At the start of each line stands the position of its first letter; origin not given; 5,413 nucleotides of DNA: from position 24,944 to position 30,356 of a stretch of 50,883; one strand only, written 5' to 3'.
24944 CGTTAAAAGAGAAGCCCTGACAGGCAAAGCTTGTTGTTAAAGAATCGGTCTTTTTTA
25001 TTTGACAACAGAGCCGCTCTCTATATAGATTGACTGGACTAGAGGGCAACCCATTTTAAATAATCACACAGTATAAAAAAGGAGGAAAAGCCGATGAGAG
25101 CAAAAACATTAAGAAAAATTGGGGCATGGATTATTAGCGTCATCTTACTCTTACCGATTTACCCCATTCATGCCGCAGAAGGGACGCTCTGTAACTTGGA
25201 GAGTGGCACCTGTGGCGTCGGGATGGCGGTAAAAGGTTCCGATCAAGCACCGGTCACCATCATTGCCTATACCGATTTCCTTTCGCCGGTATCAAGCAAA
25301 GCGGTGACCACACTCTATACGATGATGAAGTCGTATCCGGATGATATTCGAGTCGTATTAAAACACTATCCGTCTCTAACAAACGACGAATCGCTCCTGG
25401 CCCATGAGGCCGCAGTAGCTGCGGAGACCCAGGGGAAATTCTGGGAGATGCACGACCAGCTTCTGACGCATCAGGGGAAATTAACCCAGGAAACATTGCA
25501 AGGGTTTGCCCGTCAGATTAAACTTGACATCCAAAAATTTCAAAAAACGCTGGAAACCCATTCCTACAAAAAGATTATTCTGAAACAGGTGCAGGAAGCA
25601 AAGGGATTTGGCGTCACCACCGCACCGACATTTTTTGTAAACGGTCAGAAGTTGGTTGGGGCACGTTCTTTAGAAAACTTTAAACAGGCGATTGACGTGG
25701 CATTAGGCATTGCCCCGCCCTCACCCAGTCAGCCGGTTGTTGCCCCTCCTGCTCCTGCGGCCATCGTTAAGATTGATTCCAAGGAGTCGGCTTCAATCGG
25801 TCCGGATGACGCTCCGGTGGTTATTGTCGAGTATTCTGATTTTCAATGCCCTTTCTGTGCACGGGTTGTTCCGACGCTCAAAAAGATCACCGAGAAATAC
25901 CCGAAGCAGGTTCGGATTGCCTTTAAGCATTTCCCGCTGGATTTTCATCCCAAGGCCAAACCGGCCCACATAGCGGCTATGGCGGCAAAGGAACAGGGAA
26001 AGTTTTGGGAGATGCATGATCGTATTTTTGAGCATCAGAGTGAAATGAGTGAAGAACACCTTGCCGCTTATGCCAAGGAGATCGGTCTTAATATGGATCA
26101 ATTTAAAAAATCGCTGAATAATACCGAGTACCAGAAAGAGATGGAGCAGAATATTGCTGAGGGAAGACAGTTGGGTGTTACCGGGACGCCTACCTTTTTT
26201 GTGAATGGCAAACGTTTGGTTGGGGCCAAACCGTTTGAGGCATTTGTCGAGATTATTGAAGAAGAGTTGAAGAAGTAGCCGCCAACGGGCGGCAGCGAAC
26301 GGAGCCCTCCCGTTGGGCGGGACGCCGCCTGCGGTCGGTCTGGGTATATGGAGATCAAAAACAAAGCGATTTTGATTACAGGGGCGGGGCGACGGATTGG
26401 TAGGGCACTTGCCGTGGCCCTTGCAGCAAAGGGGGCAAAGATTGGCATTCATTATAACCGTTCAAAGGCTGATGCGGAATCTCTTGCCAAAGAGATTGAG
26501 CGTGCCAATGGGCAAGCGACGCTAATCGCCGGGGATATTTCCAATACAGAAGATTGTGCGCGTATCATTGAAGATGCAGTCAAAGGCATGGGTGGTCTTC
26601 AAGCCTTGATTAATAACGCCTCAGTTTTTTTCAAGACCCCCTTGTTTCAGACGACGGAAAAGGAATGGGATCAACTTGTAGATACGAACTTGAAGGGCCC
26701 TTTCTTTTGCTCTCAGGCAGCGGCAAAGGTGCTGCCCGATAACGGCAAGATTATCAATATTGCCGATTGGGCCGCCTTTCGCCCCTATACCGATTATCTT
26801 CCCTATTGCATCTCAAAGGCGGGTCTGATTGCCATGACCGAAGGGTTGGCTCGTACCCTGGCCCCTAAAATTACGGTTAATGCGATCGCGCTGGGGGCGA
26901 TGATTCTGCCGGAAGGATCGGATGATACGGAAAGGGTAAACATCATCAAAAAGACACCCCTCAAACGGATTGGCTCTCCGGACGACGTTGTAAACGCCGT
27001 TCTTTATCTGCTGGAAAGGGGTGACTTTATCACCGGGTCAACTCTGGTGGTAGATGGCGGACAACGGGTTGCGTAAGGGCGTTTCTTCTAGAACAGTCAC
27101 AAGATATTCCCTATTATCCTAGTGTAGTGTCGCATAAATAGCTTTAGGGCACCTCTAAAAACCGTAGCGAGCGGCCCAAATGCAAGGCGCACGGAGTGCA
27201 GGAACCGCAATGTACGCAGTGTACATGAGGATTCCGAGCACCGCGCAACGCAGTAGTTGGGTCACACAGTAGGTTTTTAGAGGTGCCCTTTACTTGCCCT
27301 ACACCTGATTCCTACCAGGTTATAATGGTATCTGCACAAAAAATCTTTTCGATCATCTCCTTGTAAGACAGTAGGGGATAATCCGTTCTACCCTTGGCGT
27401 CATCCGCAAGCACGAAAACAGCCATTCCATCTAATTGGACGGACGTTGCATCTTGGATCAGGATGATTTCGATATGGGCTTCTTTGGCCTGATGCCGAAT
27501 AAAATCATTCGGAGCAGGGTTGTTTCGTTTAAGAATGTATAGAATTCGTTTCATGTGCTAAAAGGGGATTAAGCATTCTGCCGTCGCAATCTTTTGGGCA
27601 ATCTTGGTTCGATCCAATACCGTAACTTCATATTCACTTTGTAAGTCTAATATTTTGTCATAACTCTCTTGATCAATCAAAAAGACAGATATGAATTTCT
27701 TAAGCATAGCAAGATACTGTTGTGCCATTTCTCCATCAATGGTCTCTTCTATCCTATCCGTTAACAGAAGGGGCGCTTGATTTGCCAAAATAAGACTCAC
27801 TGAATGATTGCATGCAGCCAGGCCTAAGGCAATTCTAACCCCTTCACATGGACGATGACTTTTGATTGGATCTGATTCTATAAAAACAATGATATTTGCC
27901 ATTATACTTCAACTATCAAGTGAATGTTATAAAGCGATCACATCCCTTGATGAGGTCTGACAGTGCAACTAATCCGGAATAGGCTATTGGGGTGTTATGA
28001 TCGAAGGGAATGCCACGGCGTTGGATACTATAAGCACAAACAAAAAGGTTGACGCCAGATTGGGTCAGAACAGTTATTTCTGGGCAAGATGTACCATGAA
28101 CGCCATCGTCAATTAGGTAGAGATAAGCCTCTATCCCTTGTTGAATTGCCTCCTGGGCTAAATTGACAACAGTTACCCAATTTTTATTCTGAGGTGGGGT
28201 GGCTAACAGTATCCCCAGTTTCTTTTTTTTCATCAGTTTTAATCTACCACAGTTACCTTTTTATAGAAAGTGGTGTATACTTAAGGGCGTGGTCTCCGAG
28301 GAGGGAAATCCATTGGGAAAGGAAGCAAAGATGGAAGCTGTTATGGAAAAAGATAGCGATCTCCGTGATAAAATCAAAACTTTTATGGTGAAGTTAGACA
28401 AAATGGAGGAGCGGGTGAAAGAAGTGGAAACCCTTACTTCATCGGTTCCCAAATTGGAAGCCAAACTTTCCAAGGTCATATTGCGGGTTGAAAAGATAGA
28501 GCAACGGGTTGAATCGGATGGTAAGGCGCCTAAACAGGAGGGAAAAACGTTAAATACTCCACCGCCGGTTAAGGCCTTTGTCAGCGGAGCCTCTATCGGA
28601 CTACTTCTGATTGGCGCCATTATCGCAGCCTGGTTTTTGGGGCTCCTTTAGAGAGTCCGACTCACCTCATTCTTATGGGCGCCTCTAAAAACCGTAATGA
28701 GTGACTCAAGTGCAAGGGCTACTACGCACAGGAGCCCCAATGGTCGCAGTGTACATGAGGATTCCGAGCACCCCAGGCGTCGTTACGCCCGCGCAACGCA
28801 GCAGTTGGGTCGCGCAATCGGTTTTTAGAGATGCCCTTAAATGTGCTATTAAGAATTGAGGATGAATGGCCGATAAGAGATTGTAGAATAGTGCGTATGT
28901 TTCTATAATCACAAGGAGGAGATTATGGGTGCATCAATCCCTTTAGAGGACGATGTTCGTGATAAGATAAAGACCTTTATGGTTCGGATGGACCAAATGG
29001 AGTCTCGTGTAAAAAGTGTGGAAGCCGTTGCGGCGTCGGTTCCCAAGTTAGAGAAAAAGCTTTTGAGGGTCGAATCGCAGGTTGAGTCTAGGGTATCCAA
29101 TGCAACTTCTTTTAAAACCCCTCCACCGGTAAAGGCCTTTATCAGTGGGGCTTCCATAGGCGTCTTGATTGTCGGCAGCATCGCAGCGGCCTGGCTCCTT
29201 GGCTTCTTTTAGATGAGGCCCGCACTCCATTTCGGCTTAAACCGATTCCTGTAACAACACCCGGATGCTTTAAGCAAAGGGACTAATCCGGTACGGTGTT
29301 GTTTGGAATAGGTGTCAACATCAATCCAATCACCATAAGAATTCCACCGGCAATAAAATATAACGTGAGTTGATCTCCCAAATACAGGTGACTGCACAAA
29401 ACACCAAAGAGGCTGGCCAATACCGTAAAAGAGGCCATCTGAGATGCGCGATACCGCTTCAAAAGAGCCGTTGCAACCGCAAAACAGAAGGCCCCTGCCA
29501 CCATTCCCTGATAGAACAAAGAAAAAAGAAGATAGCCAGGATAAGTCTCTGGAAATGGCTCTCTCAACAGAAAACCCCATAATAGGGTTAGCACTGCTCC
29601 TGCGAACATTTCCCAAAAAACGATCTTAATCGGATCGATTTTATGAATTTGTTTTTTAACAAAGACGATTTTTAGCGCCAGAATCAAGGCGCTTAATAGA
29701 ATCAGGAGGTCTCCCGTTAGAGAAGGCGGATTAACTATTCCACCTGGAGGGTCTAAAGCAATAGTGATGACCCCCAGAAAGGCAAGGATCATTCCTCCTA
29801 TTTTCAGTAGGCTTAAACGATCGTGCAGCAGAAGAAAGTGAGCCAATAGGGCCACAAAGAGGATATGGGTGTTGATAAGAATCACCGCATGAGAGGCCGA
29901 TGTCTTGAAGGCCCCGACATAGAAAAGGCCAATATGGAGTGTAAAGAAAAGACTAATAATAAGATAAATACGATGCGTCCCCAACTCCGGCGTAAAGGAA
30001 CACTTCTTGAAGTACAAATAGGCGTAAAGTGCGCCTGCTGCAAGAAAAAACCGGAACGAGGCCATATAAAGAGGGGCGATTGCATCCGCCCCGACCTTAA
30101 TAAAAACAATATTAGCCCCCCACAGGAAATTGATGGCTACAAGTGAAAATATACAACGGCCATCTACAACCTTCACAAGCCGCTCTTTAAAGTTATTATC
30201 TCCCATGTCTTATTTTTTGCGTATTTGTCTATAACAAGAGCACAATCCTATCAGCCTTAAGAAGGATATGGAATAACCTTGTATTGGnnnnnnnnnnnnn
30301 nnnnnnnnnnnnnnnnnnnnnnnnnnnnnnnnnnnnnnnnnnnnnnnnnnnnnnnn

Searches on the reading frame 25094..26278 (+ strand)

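Call 23: search_protein_families(library=ncbifam, proteins=[window:25094-26278:+])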
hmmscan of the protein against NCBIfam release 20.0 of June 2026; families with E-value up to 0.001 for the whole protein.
window:25094-26278:+ (394 aa): 6 families
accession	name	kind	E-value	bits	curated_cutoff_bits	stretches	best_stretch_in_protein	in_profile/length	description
NF041057.1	Rcas_1661_fam_Se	equivalog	2.8e-65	220.3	190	2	215-390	63-246/247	Rcas_1661 family thioredoxin-like (seleno)lipoprotein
NF047695.1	ThlDiSintDsbAHaem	equivalog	2.1e-10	40.4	290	1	243-379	41-182/206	thiol:disulfide interchange protein DsbA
NF008198.0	PRK10954.1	equivalog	5.8e-07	29.4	279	1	240-377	38-180/207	thiol:disulfide interchange protein DsbA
TIGR00411.1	redox_disulf_1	equivalog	1.4e-05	25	92.75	0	162-201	39-79/82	MJ0307 family thioredoxin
NF008657.0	PRK11657.1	equivalog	0.00011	21.5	124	1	227-371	104-226/251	thiol:disulfide interchange protein DsbG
NF040730.1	CxCC_doxin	equivalog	0.00052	19.7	65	0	251-277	10-36/83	thioredoxin-like (seleno)protein SaoT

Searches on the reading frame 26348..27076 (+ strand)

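Call 23: search_protein_families(library=ncbifam, proteins=[window:26348-27076:+])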
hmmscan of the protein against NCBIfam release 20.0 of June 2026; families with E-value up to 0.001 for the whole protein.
window:26348-27076:+ (242 aa): 226 families (the best 25 are shown)
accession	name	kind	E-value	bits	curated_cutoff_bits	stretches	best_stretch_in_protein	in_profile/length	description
NF006598.0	PRK09135.1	equivalog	6.5e-74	248.6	288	1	3-241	4-247/249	pteridine reductase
NF006597.0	PRK09134.1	equivalog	3.9e-60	203.3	281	1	4-241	11-249/261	SDR family oxidoreductase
NF005559.1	PRK07231.1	subfamily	8.4e-53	179.4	215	1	3-240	2-248/249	glucose 1-dehydrogenase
NF009466.0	PRK12826.1-2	subfamily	3.7e-50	170.7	222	1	4-240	2-245/248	3-oxoacyl-ACP reductase FabG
NF012208.0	SDR_dihy_bifunc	exception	3.7e-47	160.8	325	1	9-240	2-232/233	bifunctional dihydropteridine reductase/dihydrofolate reductase TmpR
TIGR01830.1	3oxo_ACP_reduc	equivalog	1.4e-46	159.1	297.75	1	9-238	2-237/239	3-oxoacyl-[acyl-carrier-protein] reductase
NF004198.0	PRK05653.1-3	equivalog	1.4e-45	155.7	296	1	4-240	6-247/248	3-oxoacyl-ACP reductase FabG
NF004746.0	PRK06077.1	equivalog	2.1e-44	151.8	320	1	1-240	2-246/252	3-ketoacyl-(acyl-carrier-protein) reductase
NF009384.0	PRK12743.1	equivalog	9e-44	149.6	264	1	4-239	5-247/258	SDR family oxidoreductase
NF004200.0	PRK05653.1-5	equivalog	3.3e-43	148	273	1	5-238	2-240/242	3-oxoacyl-ACP reductase FabG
NF005975.0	PRK08063.1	equivalog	6.9e-43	146.7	328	1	4-239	3-246/250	enoyl-[acyl-carrier-protein] reductase FabL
NF005853.0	PRK07774.1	equivalog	9.5e-43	146.4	303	1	2-239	3-246/250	SDR family oxidoreductase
NF006493.1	PRK08936.1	subfamily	1.1e-42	146.2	420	1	2-238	4-249/261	glucose-1-dehydrogenase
NF005873.0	PRK07814.1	equivalog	1.9e-41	142.2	346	1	3-239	8-251/263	SDR family oxidoreductase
NF004202.0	PRK05653.2-2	equivalog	5.2e-41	140.9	333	1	3-239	5-247/259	3-oxoacyl-ACP reductase FabG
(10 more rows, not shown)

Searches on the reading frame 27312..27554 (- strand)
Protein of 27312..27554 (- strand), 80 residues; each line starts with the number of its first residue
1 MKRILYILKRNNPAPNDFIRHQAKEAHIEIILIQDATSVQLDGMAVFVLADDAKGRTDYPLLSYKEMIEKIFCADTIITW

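Call 36: search_protein_families(library=pfam, proteins=[window:27312-27554:-], max_evalue=0.01)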
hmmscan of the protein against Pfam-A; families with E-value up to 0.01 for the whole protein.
window:27312-27554:- (80 aa): 0 families

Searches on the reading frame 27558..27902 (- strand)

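Call 36: search_protein_families(library=pfam, proteins=[window:27558-27902:-], max_evalue=0.01)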
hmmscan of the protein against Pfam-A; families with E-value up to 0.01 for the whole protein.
window:27558-27902:- (114 aa): 1 family
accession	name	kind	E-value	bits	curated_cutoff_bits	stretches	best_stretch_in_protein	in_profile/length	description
PF02635.20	DsrE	-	0.0035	17.9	22.7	1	4-113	3-115/116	DsrE/DsrF-like family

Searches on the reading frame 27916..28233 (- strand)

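Call 36: search_protein_families(library=pfam, proteins=[window:27916-28233:-], max_evalue=0.01)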
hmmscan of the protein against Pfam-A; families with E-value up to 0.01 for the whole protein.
window:27916-28233:- (105 aa): 1 family
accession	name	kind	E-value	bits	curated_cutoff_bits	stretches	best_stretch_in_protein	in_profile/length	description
PF02635.20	DsrE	-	1.7e-10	41.6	22.7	1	4-104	1-116/116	DsrE/DsrF-like family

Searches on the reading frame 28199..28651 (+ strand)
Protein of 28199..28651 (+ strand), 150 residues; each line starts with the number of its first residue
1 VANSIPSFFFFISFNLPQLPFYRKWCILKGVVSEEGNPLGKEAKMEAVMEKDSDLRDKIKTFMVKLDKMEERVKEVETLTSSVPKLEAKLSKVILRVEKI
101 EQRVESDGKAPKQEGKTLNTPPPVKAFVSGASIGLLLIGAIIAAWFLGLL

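Call 36: search_protein_families(library=pfam, proteins=[window:28199-28651:+], max_evalue=0.01)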
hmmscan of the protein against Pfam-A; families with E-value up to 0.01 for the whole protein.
window:28199-28651:+ (150 aa): 1 family
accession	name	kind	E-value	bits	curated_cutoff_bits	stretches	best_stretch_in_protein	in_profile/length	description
PF23991.1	DUF7310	-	0.005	17.7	40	0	43-99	17-72/83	Coiled-coil region of unknown function (DUF7310)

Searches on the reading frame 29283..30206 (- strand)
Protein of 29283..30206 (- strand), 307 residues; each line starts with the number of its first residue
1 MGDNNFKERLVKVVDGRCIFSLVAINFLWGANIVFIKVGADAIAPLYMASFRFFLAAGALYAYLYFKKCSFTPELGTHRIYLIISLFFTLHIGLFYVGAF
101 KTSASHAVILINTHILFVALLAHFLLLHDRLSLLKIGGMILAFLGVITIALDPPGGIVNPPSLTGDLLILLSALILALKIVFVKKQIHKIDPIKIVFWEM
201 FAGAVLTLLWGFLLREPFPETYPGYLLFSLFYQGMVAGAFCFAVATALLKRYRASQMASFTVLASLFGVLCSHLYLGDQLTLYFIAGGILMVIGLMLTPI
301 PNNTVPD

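Call 97: list_cluster_members(proteins=[window:29283-30206:-, window:30288-31199:-, window:33724-34911:-, window:37924-38853:-, window:38838-39350:-, window:40057-40509:+, window:40543-41511:-, window:27916-28233:-, window:46372-47823:-, window:3193-3927:-])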
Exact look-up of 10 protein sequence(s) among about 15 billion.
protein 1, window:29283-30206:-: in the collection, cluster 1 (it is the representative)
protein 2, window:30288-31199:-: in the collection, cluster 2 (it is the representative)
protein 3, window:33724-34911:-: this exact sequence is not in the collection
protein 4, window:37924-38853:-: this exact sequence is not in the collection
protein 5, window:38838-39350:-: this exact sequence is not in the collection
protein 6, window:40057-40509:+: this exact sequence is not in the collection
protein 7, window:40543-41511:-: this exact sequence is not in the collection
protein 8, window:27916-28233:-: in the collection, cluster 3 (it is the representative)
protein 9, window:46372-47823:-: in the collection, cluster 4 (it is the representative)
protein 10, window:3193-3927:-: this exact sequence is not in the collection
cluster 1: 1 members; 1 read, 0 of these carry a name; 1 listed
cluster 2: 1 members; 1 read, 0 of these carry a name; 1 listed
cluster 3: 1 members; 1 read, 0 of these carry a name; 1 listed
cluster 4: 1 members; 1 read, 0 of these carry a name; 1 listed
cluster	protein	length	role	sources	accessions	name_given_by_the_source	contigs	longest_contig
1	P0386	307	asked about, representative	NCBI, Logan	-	-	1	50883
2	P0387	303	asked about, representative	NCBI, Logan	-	-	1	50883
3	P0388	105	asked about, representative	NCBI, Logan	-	-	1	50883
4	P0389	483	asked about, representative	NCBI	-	-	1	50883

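Call 106: search_protein_families(library=pfam, proteins=[window:29283-30206:-], max_evalue=0.001)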
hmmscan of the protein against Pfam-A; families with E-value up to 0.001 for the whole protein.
window:29283-30206:- (307 aa): 1 family
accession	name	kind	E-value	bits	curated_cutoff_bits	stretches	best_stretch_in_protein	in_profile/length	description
PF00892.27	EamA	-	3.3e-33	115.3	28.2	2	164-298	2-133/135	EamA-like transporter family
